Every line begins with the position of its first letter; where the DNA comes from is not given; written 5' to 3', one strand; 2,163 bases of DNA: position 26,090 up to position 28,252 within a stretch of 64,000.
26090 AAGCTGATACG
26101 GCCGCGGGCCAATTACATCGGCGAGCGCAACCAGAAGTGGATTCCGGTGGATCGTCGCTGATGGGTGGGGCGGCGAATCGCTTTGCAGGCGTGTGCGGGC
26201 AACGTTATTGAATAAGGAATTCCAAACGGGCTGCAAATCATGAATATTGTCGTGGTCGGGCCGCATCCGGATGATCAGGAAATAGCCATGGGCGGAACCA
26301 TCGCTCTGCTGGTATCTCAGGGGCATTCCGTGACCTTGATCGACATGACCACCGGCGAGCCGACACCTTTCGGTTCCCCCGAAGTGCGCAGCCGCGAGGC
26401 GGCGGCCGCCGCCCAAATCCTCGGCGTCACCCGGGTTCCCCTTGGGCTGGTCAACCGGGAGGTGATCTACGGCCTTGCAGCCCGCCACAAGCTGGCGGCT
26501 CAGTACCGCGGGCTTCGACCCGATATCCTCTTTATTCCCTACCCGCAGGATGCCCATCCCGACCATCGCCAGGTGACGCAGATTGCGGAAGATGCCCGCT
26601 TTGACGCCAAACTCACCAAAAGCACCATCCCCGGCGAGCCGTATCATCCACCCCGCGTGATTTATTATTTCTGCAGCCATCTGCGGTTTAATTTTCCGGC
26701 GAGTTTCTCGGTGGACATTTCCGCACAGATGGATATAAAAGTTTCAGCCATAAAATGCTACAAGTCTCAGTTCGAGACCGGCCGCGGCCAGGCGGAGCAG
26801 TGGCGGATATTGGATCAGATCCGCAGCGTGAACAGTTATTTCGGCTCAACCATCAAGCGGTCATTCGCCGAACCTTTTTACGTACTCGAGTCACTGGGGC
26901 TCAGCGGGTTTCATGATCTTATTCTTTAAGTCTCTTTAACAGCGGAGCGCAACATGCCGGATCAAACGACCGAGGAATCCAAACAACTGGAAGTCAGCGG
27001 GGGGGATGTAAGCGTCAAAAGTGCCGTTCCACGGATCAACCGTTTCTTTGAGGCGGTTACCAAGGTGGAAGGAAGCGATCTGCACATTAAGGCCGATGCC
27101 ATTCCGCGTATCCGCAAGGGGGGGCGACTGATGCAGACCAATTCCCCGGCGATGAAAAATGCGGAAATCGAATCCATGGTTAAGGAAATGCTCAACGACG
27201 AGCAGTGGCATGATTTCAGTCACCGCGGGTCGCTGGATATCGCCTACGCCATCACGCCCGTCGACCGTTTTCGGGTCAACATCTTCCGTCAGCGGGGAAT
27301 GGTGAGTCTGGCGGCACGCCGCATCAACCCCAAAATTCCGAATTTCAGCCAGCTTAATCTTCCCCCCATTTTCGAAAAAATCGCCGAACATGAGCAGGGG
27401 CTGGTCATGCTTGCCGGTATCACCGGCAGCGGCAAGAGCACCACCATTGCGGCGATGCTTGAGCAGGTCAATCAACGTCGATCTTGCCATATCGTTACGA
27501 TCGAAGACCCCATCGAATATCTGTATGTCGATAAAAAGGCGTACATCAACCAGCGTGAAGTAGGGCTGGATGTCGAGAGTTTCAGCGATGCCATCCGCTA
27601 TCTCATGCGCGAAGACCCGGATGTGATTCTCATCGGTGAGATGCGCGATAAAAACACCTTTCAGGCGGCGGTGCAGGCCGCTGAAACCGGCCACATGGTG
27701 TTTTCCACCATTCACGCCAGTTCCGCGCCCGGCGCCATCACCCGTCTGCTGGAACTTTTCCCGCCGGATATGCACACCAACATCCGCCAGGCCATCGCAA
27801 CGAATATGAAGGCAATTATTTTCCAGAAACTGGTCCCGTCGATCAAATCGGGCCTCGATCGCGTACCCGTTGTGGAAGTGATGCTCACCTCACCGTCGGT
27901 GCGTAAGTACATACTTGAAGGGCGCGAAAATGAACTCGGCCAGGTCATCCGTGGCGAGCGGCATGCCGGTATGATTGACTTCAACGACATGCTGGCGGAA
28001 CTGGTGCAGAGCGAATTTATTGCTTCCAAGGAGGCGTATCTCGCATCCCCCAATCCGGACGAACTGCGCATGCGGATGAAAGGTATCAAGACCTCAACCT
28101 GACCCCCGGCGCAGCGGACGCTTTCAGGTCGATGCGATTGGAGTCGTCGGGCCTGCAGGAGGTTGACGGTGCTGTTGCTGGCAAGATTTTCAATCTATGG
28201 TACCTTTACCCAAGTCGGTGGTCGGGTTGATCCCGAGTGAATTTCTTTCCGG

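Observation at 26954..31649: Orphan PilT followed by a membrane-anchored, Walker-A-dead GspE/PilB-fold protein and a CvpA-domain membrane protein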

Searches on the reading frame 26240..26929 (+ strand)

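Call 10: search_protein_families(library=pfam, proteins=[window:26240-26929:+], max_evalue=0.001)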
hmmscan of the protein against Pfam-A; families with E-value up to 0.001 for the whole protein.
window:26240-26929:+ (229 aa): 1 family
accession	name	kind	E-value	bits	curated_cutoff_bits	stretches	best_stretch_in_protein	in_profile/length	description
PF02585.22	PIG-L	-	5.7e-24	85.5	28.2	1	4-119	1-128/129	GlcNAc-PI de-N-acetylase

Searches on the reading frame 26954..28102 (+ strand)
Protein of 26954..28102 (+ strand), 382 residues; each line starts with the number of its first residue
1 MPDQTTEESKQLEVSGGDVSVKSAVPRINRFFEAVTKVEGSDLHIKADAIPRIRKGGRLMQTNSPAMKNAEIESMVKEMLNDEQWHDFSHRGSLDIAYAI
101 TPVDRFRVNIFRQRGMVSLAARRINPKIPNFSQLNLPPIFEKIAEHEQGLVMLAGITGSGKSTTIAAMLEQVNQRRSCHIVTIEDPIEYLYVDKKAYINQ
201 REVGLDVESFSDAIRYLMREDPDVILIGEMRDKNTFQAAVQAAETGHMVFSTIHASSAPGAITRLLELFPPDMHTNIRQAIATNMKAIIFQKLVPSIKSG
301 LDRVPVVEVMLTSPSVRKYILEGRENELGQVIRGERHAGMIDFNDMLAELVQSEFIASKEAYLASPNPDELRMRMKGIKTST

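Call 6: search_protein_families(library=pfam, proteins=[window:26954-28102:+], max_evalue=0.1)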
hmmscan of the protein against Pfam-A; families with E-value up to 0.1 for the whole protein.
window:26954-28102:+ (382 aa): 23 families
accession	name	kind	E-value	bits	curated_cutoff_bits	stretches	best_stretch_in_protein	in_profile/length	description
PF00437.27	T2SSE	-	5.3e-45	154.1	24.9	1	26-297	10-281/370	Type II/IV secretion system protein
PF13191.12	AAA_16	-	9.7e-05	23.4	32.6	1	139-185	15-58/167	AAA ATPase domain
PF13401.12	AAA_22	-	0.00015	22.5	27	1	146-186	3-33/130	AAA domain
PF10412.15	TrwB_AAD_bind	-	0.00094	18.6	20.5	1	145-181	12-48/387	Type IV secretion-system coupling protein DNA-binding domain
PF01935.23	DUF87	-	0.0035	17.9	23.2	1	155-193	30-68/220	Helicase HerA, central domain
PF06414.18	Zeta_toxin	-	0.005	16.8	22.3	1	150-237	18-111/199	Zeta toxin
PF00448.28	SRP54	-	0.012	15.7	22.7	1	150-176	3-29/196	SRP54-type protein, GTPase domain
PF13671.12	AAA_33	-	0.013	16.2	27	1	150-249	1-98/143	AAA domain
PF13555.12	AAA_29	-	0.013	15.7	27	1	145-168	19-42/61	P-loop containing region of AAA domain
PF20720.3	nSTAND3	-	0.018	15.2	27.2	1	147-186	16-54/155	Novel STAND NTPase 3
PF12775.13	AAA_7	-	0.033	14.1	25.8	1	140-176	26-61/181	P-loop containing dynein motor region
PF24883.2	NPHP3_N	-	0.037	14.6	24.8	1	146-194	20-60/164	Nephrocystin 3, N-terminal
PF13604.12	AAA_30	-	0.037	14.2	27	1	140-175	10-45/191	AAA domain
PF13173.12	AAA_14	-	0.039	14.4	27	1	150-195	4-49/129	AAA domain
PF04851.21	ResIII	-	0.041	14.2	22.5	1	143-187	19-63/164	Type III restriction enzyme, res subunit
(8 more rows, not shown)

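Call 7: search_protein_families(library=ncbifam, proteins=[window:26954-28102:+], max_evalue=0.1)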
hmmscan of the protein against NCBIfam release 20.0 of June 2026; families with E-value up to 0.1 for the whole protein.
window:26954-28102:+ (382 aa): 32 families (the best 25 are shown)
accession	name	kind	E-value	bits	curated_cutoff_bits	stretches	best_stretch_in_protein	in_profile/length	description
TIGR01420.1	pilT_fam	subfamily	7.1e-119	397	319.1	1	28-370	2-343/343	PilT/PilU family type 4a pilus ATPase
TIGR02525.1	plasmid_TraJ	equivalog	6.6e-47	160.2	368.3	1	110-352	111-354/372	plasmid transfer ATPase TraJ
NF041000.1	ATPase_ComGA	equivalog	1.8e-38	132.1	300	1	140-295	120-266/267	competence type IV pilus ATPase ComGA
TIGR02524.1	dot_icm_DotB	equivalog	4.2e-38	131.4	463.3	1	28-333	6-322/358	Dot/Icm type IV secretion system ATPase DotB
TIGR02533.1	type_II_gspE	equivalog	1.2e-37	129.7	630.25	1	140-297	235-382/486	type II secretion system ATPase GspE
NF053534.1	T4PilAsmATPsTfpB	equivalog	2.1e-35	122.2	850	1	140-268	328-452/584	type IV pilus assembly ATPase TfpB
TIGR02538.1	type_IV_pilB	equivalog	1.6e-32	112.8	675.65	1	141-269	309-433/564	type IV-A pilus assembly ATPase PilB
NF007755.0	PRK10436.1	equivalog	4.2e-31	108.1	617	1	140-295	211-356/465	type II secretion system protein GspE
NF058587.1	archaellum_moto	equivalog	4e-16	58.9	550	1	150-307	277-430/527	archaellum flagellar ATPase motor FlaI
TIGR02782.1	TrbB_P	equivalog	2e-15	56.9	304.55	1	151-291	139-278/303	P-type conjugative transfer ATPase TrbB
TIGR02788.1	VirB11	equivalog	3.5e-14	52.6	249.95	1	141-270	137-267/308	P-type DNA transfer ATPase VirB11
NF053672.1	bindosome_BasE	exception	1.2e-13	50.7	1000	1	147-283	269-406/512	bindosome assembly system ATPase subunit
NF010469.0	PRK13894.1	subfamily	2.6e-10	40.2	508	1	141-284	144-285/320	conjugal transfer ATPase TrbB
NF010407.0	PRK13833.1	subfamily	4e-10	39.6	499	1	151-282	147-276/323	conjugal transfer protein TrbB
TIGR03819.1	heli_sec_ATPase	hypoth_equivalog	4.6e-09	35.9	373.15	1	150-265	180-297/340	TadA family conjugal transfer-associated ATPase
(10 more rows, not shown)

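Call 65: search_solved_structures(query=window:26954-28099:+, show_alignments=1)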
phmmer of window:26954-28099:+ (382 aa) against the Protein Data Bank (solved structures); distinct sequences matched with E-value up to 0.001: 34.
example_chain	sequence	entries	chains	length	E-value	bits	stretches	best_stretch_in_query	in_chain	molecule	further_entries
6ojx_A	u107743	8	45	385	1.6e-82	280.9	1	28-375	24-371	Twitching motility pilus retraction ATPase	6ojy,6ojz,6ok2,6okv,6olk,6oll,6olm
5zfq_A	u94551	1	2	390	1e-80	274.9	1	30-375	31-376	Twitching motility pilus retraction protein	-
5fl3_A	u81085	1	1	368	8.4e-77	262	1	31-375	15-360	PILI RETRACTION PROTEIN PILT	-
2ewv_A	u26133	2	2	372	1.8e-76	260.9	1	33-377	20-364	twitching motility protein PilT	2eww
2gsz_A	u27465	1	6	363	2.2e-76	260.7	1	35-377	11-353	twitching motility protein PilT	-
9n32_A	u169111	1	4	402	5.1e-70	239.7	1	32-376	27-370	PilU protein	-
3jvu_A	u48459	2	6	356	2.1e-69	237.7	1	37-361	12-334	Twitching mobility protein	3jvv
10my_A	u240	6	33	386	1.9e-65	224.7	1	27-376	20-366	PilT/PilU family type 4a pilus ATPase | Twitching motility protein PilT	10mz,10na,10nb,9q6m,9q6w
2eyu_A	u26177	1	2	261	1.2e-60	208.9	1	127-377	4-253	twitching motility protein PilT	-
6geb_A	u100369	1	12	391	1e-33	120.4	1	28-333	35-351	DotB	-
4pht_A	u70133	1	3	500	3.2e-27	99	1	34-268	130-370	General secretory pathway protein E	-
1p9r_A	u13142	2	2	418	5.8e-27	98.1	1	139-268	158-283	General secretion pathway protein E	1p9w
4kss_A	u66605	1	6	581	1.3e-26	97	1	139-268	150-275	Type II secretion system protein E, hemolysin-coregulated protein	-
4ksr_A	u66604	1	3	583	1.3e-26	97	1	139-268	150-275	Type II secretion system protein E, Hemolysin-coregulated protein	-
3jc8_Ba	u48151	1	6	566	1.6e-25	93.4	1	24-269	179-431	Type IV-A pilus assembly ATPase PilB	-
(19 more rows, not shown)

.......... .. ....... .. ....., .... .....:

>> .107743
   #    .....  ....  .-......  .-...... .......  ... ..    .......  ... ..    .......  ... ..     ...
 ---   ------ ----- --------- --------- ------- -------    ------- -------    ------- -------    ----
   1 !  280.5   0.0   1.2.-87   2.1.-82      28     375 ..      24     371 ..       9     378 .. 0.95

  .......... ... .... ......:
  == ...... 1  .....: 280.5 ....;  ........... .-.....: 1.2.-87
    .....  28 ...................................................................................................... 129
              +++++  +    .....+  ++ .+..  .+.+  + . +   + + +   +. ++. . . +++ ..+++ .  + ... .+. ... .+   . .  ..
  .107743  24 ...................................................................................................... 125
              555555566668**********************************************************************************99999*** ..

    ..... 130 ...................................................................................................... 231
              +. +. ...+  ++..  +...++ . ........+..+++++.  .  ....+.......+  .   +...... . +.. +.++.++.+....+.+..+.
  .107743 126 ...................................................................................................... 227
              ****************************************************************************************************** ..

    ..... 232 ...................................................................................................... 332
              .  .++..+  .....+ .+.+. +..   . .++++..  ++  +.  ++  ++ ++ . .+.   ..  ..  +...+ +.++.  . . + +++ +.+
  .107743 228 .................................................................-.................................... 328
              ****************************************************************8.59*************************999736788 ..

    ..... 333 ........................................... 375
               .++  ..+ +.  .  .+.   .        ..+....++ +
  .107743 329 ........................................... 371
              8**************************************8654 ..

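Call 69: search_protein_families(library=padloc, proteins=[window:26954-28102:+], max_evalue=0.01)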
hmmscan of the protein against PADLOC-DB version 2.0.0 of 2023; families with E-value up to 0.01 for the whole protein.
window:26954-28102:+ (382 aa): 7 families
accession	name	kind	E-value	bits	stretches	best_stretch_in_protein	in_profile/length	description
PDLC04140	mad8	-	1.5e-05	22.7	1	146-231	25-86/314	mads_8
PDLC04105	HerA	-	1.6e-05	21.7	1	152-194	170-212/576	-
PDLC04101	HerA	-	0.00025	17.9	1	152-184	172-204/400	-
PDLC04099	HerA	-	0.0017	15.7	1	151-183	172-204/214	-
PDLC04107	HerA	-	0.0022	15.1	1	152-190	173-211/306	-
PDLC04103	HerA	-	0.0024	14.3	1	154-203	178-226/579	-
PDLC04102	HerA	-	0.0068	12.8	1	154-177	181-204/654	-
